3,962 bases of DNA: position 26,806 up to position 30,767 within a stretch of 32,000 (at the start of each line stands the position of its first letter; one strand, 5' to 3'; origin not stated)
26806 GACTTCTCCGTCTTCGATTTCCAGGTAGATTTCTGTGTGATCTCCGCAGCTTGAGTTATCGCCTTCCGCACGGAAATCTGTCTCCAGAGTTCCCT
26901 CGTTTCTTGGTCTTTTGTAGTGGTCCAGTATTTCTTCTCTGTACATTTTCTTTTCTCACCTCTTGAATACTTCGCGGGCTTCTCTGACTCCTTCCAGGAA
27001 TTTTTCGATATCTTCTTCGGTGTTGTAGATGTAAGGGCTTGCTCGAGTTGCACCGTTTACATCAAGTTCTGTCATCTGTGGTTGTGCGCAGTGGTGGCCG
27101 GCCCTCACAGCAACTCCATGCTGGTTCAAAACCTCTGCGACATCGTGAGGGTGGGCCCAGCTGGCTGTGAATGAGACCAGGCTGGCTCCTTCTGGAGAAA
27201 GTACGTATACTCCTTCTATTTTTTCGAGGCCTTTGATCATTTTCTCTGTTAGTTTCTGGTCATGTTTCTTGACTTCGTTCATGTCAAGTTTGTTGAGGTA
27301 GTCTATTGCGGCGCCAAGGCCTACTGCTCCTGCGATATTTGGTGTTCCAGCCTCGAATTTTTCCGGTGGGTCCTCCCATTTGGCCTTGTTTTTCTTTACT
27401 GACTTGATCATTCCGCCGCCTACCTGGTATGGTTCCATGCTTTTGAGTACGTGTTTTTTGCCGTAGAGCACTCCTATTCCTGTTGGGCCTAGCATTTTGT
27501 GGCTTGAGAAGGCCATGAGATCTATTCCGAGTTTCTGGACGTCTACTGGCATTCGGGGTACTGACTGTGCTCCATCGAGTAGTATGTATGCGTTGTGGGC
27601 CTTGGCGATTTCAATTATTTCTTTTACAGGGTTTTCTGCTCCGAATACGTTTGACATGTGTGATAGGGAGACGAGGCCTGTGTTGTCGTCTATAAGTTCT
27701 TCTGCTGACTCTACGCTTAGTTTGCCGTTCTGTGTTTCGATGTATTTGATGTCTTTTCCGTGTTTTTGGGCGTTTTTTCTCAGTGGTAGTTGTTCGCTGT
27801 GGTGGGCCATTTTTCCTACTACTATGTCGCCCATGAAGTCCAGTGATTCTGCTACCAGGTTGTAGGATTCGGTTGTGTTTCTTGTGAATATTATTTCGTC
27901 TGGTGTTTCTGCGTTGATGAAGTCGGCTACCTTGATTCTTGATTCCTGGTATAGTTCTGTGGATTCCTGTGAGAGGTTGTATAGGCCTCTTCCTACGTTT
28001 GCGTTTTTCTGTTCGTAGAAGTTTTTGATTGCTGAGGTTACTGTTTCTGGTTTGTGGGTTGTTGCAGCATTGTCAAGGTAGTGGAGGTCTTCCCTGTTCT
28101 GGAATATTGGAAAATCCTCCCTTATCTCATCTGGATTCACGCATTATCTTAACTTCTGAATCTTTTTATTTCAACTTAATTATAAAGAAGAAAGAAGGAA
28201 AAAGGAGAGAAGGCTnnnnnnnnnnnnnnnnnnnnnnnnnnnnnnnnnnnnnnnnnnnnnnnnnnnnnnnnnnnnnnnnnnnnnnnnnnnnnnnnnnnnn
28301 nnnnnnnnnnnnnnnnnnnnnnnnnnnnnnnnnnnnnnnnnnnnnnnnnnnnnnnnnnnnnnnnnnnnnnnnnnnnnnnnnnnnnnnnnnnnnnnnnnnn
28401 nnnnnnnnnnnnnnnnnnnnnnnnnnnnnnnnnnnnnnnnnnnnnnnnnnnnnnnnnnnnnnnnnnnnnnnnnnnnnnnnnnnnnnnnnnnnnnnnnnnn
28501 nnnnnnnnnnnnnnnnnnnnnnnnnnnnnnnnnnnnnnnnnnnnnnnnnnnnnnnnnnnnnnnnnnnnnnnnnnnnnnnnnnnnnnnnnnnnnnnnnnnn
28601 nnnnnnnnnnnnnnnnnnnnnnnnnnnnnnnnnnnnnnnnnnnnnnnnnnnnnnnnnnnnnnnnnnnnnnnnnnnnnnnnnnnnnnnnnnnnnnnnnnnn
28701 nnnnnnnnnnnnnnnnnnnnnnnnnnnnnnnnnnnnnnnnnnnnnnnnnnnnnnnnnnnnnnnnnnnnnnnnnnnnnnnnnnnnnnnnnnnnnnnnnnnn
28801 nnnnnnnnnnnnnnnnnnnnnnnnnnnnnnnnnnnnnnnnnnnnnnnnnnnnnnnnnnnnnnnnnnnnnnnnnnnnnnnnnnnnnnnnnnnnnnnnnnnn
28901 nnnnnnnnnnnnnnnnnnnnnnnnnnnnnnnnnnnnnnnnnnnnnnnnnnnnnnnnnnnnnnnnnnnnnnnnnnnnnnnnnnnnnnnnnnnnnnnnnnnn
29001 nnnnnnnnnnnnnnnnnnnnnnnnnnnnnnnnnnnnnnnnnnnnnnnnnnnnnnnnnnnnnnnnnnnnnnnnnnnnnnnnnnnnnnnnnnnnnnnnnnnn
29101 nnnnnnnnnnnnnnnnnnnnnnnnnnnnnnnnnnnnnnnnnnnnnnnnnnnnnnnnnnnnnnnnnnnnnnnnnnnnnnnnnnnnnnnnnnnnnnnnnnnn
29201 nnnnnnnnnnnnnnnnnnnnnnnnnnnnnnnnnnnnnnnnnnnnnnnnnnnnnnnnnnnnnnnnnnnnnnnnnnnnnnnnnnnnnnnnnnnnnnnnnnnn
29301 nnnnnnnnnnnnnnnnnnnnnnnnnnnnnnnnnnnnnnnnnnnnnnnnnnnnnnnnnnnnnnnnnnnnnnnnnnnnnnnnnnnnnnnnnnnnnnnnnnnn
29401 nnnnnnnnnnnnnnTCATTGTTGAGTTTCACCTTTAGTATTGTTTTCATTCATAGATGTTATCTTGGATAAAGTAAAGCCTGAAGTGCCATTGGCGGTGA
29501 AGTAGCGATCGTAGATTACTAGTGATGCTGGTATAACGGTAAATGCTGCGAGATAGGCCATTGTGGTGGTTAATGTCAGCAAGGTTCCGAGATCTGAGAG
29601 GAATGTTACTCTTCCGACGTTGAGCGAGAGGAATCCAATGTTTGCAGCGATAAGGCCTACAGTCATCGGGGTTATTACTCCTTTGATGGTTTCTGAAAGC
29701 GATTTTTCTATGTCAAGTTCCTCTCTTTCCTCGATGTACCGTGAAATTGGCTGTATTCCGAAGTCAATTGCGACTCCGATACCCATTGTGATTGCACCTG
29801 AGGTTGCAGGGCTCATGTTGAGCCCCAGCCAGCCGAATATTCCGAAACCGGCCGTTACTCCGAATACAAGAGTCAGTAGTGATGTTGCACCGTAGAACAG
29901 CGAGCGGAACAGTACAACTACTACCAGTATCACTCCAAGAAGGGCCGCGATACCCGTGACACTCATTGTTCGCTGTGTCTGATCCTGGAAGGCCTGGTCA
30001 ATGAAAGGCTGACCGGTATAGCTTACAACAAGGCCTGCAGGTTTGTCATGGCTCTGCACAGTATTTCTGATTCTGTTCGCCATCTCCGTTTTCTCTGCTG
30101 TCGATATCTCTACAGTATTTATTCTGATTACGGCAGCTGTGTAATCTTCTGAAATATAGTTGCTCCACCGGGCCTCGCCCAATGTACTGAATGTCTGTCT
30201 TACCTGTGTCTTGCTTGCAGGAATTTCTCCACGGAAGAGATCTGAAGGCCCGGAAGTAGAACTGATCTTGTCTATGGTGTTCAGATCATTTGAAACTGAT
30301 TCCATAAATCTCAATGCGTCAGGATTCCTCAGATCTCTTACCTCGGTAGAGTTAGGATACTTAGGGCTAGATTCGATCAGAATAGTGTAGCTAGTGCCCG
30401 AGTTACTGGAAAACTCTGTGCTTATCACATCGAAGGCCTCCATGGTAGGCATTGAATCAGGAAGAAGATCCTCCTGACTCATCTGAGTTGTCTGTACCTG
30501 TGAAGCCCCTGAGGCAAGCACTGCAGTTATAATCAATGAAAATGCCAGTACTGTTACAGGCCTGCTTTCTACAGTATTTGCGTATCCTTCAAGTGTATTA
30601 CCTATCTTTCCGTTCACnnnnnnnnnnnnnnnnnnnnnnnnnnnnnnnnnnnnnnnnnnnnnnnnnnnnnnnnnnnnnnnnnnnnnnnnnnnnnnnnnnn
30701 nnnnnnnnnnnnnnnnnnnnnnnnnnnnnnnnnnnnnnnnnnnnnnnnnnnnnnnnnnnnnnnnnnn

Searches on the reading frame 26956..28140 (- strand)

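Call 19: search_protein_families(library=pfam, proteins=[window:26956-28140:-], max_evalue=0.01)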
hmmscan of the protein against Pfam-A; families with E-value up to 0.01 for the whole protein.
window:26956-28140:- (394 aa): 6 families
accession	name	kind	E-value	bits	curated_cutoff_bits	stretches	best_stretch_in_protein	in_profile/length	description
PF00266.25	Aminotran_5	-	9.9e-133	443.1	21.5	1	20-381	1-371/371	Aminotransferase class-V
PF00155.27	Aminotran_1_2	-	9.4e-06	25.5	19.7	1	60-353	40-338/361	Aminotransferase class I and II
PF01053.26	Cys_Met_Meta_PP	-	3.2e-05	23.1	27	1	104-218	92-201/381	Cys/Met metabolism PLP-dependent enzyme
PF01212.27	Beta_elim_lyase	-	9.4e-05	22.3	27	1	82-349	49-241/288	Beta-eliminating lyase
PF03841.19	SelA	-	0.0003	20.4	22.8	1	134-238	118-236/367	L-seryl-tRNA selenium transferase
PF01041.23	DegT_DnrJ_EryC1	-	0.0037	17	19.8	1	134-195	93-151/360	DegT/DnrJ/EryC1/StrS aminotransferase family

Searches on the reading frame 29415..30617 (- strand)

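Call 19: search_protein_families(library=pfam, proteins=[window:29415-30617:-], max_evalue=0.01)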
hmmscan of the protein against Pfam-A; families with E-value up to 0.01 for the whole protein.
window:29415-30617:- (400 aa): 3 families
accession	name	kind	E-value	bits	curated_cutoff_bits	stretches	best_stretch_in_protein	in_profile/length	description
PF03176.21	MMPL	-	2.5e-24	86.3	20.5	1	51-369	2-302/333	MMPL family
PF02355.23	SecD_SecF_C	-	0.0002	21.3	20.5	1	204-319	19-141/189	Protein export membrane protein SecD/SecF, C-terminal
PF00873.25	ACR_tran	-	0.00061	18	28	1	164-364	280-484/1021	AcrB/AcrD/AcrF family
